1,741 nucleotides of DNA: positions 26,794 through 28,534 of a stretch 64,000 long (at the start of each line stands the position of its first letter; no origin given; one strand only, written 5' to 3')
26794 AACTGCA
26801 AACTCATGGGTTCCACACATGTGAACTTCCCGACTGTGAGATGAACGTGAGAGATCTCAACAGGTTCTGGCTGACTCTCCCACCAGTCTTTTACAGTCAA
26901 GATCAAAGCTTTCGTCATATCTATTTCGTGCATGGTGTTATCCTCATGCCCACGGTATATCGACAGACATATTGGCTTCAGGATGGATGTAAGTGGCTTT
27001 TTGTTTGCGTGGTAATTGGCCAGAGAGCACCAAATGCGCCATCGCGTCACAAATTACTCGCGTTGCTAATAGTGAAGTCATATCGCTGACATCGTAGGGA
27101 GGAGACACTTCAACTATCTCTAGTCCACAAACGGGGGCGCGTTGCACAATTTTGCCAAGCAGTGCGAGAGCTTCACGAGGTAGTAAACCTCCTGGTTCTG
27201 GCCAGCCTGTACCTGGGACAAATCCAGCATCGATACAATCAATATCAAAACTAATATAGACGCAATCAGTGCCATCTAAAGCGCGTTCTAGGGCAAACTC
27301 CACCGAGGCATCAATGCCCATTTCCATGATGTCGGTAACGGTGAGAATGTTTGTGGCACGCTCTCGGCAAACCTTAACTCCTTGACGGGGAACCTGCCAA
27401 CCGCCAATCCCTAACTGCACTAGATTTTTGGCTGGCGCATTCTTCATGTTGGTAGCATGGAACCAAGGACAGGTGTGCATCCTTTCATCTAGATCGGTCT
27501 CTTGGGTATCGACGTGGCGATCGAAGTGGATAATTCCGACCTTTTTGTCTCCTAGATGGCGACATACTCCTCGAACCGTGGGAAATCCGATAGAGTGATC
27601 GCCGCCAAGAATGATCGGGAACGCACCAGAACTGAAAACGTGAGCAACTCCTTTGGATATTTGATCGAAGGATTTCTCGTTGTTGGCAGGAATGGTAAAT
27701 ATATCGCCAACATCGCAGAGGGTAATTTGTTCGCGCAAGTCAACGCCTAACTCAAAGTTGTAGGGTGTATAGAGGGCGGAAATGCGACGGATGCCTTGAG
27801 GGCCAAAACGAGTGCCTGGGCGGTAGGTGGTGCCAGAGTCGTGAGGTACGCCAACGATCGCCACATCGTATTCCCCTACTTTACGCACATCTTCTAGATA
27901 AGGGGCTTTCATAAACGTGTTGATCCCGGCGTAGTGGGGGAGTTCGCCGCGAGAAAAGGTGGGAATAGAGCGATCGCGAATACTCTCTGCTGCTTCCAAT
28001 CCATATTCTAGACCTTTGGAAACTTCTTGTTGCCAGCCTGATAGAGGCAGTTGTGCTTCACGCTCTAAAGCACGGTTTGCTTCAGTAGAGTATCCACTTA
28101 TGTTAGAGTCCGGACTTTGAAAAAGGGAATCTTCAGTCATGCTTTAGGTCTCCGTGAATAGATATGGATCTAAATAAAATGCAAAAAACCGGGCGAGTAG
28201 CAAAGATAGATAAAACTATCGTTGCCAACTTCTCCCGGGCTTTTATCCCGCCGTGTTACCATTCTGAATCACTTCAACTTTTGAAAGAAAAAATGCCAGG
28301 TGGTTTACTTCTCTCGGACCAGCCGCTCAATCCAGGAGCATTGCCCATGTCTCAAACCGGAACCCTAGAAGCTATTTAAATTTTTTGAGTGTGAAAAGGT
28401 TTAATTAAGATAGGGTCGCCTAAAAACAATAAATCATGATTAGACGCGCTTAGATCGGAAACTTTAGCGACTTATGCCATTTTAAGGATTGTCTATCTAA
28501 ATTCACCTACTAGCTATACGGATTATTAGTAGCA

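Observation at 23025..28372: Riboswitch-gated guanidine uptake and Ni-dependent guanidine hydrolase operon hidden behind agmatinase, hydrogenase-maturation and nitrate-transporter look-alikes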

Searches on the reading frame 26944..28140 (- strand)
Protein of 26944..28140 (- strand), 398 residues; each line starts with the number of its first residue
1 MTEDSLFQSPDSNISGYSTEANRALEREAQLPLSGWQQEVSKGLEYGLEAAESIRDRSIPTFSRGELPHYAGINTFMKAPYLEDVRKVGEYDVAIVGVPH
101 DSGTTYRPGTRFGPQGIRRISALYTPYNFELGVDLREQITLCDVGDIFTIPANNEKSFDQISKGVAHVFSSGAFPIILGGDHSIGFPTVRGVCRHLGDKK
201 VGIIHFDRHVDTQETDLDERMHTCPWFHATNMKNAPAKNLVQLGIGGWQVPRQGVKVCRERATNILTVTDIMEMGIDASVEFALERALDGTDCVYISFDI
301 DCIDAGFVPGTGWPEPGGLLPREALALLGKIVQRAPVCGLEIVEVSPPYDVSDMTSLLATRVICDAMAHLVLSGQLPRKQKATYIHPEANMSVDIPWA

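Call 3: search_protein_families(library=pfam, proteins=[window:26944-28140:-])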
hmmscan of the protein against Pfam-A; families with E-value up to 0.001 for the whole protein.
window:26944-28140:- (398 aa): 1 family
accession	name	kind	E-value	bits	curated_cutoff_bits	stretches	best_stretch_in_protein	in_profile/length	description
PF00491.26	Arginase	-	2.2e-78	264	22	1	92-367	2-278/280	Arginase family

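Call 4: search_protein_families(library=ncbifam, proteins=[window:26944-28140:-])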
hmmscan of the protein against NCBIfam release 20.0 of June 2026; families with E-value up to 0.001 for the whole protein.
window:26944-28140:- (398 aa): 5 families
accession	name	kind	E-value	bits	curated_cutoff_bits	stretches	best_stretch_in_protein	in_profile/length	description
NF002564.0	PRK02190.1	subfamily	1.1e-60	205.4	302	1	68-368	13-299/307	agmatinase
TIGR01230.1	agmatinase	equivalog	5.4e-51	173.8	174.3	1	89-368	11-274/275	agmatinase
TIGR01227.1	hutG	equivalog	2.2e-45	155.2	229.15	1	89-367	33-306/307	formimidoylglutamase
TIGR01229.1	rocF_arginase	equivalog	6.7e-34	117.6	227.6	1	95-356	2-282/300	arginase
NF010347.0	PRK13775.1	equivalog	5.6e-20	71.9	381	1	93-363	51-320/331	formimidoylglutamase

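Call 8: search_solved_structures(query=window:26944-28140:-, show_alignments=2)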
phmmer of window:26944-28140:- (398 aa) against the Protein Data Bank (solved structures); distinct sequences matched with E-value up to 0.001: 70 (the best 60 are shown).
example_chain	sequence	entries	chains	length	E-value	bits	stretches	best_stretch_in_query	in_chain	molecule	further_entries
7esr_A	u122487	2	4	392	2.1e-235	784.4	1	19-397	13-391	Probable agmatinase 2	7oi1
9fek_A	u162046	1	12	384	8.1e-178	594.7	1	15-381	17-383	Putative agmatinase 2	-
1gq6_A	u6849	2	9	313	1.4e-50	175.7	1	68-365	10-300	PROCLAVAMINATE AMIDINO HYDROLASE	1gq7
3nio_A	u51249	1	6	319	1.6e-46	162.4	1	64-368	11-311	Guanidinobutyrase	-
3nip_A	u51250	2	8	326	2.4e-43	151.9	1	63-370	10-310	3-guanidinopropionase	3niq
8ryi_C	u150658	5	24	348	3.7e-43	151.3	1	72-371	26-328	Arginase family protein | metformin hydrolase subunit B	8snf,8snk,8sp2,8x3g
8snf_D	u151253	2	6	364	3.3e-39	138.3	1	71-363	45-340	metformin hydrolase subunit A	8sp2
8ryi_B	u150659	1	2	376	3.8e-39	138.1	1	71-363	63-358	Agmatinase family protein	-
8x3g_A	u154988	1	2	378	7.1e-39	137.2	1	71-363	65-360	Agmatinase family protein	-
8snk_I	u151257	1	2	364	1.6e-38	136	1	71-363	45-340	metformin hydrolase subunit A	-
4dz4_A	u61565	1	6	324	1.7e-38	135.9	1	69-367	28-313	Agmatinase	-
7lol_A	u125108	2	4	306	2.6e-34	122.2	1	90-364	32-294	Agmatinase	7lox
7lba_A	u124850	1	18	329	3.3e-34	121.8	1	90-364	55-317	Agmatinase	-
1wog_A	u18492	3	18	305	5.8e-34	121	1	67-368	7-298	agmatinase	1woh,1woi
3m1r_A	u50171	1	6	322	1.4e-31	113.1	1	94-373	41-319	Formimidoylglutamase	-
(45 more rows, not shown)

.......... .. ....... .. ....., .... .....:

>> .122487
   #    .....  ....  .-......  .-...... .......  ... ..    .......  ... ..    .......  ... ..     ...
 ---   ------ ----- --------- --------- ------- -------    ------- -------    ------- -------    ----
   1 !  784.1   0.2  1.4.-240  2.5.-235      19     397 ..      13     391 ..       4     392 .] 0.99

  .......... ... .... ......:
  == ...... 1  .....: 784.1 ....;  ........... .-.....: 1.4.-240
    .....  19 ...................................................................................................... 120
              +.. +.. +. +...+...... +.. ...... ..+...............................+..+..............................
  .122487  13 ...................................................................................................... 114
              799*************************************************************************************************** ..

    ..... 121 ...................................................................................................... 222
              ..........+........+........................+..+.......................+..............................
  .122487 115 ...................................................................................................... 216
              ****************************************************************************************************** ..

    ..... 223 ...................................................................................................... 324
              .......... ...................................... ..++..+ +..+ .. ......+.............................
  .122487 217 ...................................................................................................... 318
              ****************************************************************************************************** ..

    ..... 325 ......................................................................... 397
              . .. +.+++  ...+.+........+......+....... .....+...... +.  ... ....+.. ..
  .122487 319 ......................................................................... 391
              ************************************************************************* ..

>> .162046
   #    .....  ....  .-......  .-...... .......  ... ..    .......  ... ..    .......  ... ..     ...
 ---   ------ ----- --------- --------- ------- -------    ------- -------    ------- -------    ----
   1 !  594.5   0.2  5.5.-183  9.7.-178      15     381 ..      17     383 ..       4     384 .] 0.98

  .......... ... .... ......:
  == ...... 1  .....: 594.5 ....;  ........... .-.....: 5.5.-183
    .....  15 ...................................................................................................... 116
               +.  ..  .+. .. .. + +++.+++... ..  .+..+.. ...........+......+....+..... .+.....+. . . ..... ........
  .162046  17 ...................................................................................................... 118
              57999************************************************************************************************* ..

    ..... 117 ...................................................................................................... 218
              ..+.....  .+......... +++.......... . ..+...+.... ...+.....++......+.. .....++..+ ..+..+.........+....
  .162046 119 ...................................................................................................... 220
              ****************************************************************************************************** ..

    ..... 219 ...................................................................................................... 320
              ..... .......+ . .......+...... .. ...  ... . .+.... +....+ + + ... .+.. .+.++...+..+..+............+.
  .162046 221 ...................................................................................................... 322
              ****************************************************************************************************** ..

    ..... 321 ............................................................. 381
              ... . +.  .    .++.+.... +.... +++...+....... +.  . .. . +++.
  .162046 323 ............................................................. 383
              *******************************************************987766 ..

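Call 10: find_related_loci(query=window:26944-28140:-, collection=genome_contigs, flank=8000)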
Query window:26944-28140:- (398 aa) in genome_contigs; peptide patterns used: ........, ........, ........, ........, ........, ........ (x = any residue, [..] = any of these).
599 stretches matched a pattern (row limit reached: there are more); 586 encode a relative of the query (tblastn E <= 1e-3); the best 80 are kept; 80 distinct loci.
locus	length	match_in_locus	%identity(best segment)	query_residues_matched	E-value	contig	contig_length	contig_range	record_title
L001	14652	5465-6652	91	1-397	0e+0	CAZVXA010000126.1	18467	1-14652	MAG TPA_asm: uncultured bacterium isolate SRP319275_co3_141 genome assembly, contig: NODE_3344_length_18467_cov_82.22088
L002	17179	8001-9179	90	2-397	0e+0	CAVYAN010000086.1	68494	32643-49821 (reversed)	MAG: uncultured cyanobacterium isolate MFD03044.bin.2.2 genome assembly, contig: contig_76722, whole genome shotgun sequ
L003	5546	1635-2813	90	1-398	0e+0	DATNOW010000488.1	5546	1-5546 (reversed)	MAG TPA_asm: Chroococcidiopsis sp. isolate SMAG_U16465 k141_1189731, whole genome shotgun sequence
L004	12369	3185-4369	90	1-397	0e+0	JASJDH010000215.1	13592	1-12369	MAG: Leptolyngbyaceae cyanobacterium MO_188.B28 MO_188.c_4802, whole genome shotgun sequence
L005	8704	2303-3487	90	1-397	0e+0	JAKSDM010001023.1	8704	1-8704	MAG: Pseudanabaenales cyanobacterium isolate MAG.87 k141_887940, whole genome shotgun sequence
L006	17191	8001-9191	90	1-398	0e+0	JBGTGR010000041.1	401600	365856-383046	MAG: Elainellales cyanobacterium isolate JTS-RE22 k141_8496878, whole genome shotgun sequence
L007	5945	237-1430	89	1-398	0e+0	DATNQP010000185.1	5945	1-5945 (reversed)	MAG TPA_asm: Leptolyngbyaceae cyanobacterium isolate SMAG_U16510 k141_879987, whole genome shotgun sequence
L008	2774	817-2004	90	1-397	0e+0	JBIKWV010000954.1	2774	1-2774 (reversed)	MAG: Elainellaceae cyanobacterium isolate ME2015-09-16_3300042289_group6_bin18 Rohwer_bin1281_scaffold_84054_c1, whole g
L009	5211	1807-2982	90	1-397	0e+0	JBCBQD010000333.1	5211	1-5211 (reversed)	MAG: Cyanobacteria bacterium J06635_1 NODE_333_length_5211_cov_12.855863, whole genome shotgun sequence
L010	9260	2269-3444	90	1-397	0e+0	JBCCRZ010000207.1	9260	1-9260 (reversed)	MAG: Cyanobacteria bacterium P01_D01_bin.44 k141_623872_length_9260_cov_54.7432, whole genome shotgun sequence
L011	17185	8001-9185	90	1-397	0e+0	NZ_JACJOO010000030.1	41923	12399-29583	Leptolyngbya sp. FACHB-8 contig30, whole genome shotgun sequence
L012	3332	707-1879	89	1-397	0e+0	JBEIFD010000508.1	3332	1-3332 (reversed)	MAG: Merismopediaceae cyanobacterium isolate Sample-102-S2-bin-139 Sample_102_S2-bin_139-k141_937959, whole genome shotg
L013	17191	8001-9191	90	1-397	0e+0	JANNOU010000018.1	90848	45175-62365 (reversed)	MAG: Leptolyngbya sp. SOY_34_metabat_272 SOY_34_k141_1213390, whole genome shotgun sequence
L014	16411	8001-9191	90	1-397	0e+0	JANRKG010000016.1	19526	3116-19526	MAG: Leptolyngbyaceae cyanobacterium bins.59 k141_4200478, whole genome shotgun sequence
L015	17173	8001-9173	90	1-391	0e+0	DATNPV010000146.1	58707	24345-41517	MAG TPA_asm: Waterburya sp. isolate SMAG_U16490 k141_3971873, whole genome shotgun sequence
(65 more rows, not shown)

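Call 19: find_encoding_contigs(protein=window:26944-28140:-, flank=10000, max_places=4)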
Protein window:26944-28140:- (398 aa): 3 contigs read that carry it; 3 places shown.
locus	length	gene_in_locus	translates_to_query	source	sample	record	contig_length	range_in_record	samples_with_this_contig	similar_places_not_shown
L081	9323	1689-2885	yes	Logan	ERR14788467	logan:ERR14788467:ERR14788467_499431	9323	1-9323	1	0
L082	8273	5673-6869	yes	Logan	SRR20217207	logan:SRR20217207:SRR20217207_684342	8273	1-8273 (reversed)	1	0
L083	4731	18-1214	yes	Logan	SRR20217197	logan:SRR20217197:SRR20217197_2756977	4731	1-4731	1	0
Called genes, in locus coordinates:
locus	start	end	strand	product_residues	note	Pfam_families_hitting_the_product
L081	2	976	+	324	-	?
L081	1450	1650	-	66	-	-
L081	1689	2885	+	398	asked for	PF00491:Arginase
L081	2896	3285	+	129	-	PF01155:HypA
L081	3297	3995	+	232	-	PF02492:cobW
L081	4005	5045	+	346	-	PF13379:NMT1_2, PF09084:NMT1, PF12974:Phosphonate-bd (faint)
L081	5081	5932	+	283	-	PF00528:BPD_transp_1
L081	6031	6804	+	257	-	PF00005:ABC_tran, PF13304:AAA_21 (faint)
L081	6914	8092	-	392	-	PF01593:Amino_oxidase, PF13450:NAD_binding_8 (weak)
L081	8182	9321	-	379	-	?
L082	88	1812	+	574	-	PF11832:DUF3352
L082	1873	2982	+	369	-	PF00155:Aminotran_1_2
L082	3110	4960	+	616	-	PF06068:TIP49 (faint), PF00004:AAA, PF07728:AAA_5 (weak), PF17862:AAA_lid_3, PF01434:Peptidase_M41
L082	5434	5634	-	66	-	-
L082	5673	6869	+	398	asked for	PF00491:Arginase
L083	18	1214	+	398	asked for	PF00491:Arginase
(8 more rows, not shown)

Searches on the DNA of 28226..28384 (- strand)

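Call 35: build_rna_model(alignment_id=A1, structure=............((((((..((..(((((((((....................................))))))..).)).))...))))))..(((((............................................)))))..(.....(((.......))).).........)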
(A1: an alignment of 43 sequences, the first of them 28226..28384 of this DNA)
Model R1 built from alignment A1 (43 sequences, 181 columns); structure: as given.
model positions 140; base pairs 26; branch points 2; effective number of sequences 2.53; information 0.59 bits per position. Calibrated on 0.2 Mb of random sequence (short: E-values are rough).
structure used (alignment columns):
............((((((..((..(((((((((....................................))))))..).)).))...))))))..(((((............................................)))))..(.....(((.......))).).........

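Call 36: search_with_rna_model(model_id=R1, sources=[window, L002, L003, L004, L005, L009, L010, L015, L016, L018, L021, L023, L025, L029, L030, L034, L039, L048, L051, L052, L053, L054, L056, L057, L058, L059, L063, L064, L065, L066, L067, L068, L069, L070, L071, L074, L075, L077, L078], max_evalue=0.01)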
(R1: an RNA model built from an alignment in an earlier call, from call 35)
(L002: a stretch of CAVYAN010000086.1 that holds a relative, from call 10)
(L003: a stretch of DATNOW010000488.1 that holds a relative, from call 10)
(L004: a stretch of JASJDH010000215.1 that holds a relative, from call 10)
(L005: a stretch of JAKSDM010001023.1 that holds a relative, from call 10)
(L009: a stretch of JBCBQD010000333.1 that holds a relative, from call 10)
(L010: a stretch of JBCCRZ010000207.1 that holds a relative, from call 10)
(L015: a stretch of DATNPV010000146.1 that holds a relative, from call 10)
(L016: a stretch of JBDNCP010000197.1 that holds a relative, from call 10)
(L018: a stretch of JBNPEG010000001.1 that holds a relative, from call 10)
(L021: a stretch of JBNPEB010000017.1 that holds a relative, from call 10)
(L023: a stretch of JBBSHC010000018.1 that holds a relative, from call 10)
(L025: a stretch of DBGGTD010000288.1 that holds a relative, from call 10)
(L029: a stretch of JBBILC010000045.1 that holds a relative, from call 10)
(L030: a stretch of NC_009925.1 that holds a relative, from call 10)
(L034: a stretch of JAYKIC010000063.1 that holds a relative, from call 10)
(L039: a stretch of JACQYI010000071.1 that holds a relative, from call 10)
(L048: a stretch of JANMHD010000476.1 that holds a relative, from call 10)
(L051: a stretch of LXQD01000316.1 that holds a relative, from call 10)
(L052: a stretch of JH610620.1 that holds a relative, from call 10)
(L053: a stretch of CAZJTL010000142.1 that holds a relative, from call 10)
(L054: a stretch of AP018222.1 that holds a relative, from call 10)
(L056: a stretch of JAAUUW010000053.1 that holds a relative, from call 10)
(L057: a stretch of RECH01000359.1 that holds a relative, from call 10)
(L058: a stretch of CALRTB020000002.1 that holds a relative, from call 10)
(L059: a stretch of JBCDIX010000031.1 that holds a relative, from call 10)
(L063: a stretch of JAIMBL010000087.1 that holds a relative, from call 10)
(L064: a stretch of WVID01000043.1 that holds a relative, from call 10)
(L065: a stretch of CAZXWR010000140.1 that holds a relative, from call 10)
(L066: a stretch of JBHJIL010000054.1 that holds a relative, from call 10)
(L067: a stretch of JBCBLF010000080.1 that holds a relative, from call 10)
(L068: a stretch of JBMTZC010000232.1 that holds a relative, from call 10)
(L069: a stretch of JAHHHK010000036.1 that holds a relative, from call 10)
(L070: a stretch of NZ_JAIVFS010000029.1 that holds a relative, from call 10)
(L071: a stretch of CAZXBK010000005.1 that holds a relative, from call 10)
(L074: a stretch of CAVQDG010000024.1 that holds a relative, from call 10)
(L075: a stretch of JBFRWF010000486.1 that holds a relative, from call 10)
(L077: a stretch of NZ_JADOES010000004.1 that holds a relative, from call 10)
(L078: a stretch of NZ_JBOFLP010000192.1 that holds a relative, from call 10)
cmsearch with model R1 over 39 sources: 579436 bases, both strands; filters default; matches with E-value up to 0.01: 28.
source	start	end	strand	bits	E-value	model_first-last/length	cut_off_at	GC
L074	7768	7901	+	119.1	1.5e-26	1-140/140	no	0.37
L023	7785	7925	+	116.2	7.9e-26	1-140/140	no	0.49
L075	656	785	+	109.7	2.9e-24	1-140/140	no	0.44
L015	7751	7897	+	109.6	3.2e-24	1-140/140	no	0.47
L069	7806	7921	+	108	7.4e-24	1-140/140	no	0.43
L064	6608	6723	+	105.6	2.9e-23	1-140/140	no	0.45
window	28228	28380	-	104.9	4.3e-23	1-140/140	no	0.46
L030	7715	7854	+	101.1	3.5e-22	1-140/140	no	0.43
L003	1372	1505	+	101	3.7e-22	1-140/140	no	0.54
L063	7798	7928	+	100.9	4.1e-22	1-140/140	no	0.51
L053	7775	7902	+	96.9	3.8e-21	1-140/140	no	0.41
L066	7804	7919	+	96.3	5.3e-21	1-140/140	no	0.48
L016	3245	3393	+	96.2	5.6e-21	1-140/140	no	0.53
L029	7714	7848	+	95.3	9.1e-21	1-140/140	no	0.59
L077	7729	7845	+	95.2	9.8e-21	1-140/140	no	0.51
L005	2019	2179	+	94.8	1.2e-20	1-140/140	no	0.47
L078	7729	7889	+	94.1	1.8e-20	1-140/140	no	0.45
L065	3515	3677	+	89.9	1.8e-19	1-140/140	no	0.52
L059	4962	5068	+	88.9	3.2e-19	1-140/140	no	0.52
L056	1081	1204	+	86.6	1.1e-18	1-140/140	no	0.44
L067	7638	7892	+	83.8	5.5e-18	1-140/140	no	0.5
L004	2853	3046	+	83.5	6.5e-18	1-140/140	no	0.47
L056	5046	5186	+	83.3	7.2e-18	1-140/140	no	0.5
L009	1587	1699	+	79.4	6.4e-17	1-140/140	no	0.59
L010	2023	2149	+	78.5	1.1e-16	1-140/140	no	0.54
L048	1977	2134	+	76.7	3e-16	1-140/140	no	0.39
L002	7733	7892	+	75.6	5.4e-16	1-140/140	no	0.54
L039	7778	7913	+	51.2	4.4e-10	1-140/140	no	0.47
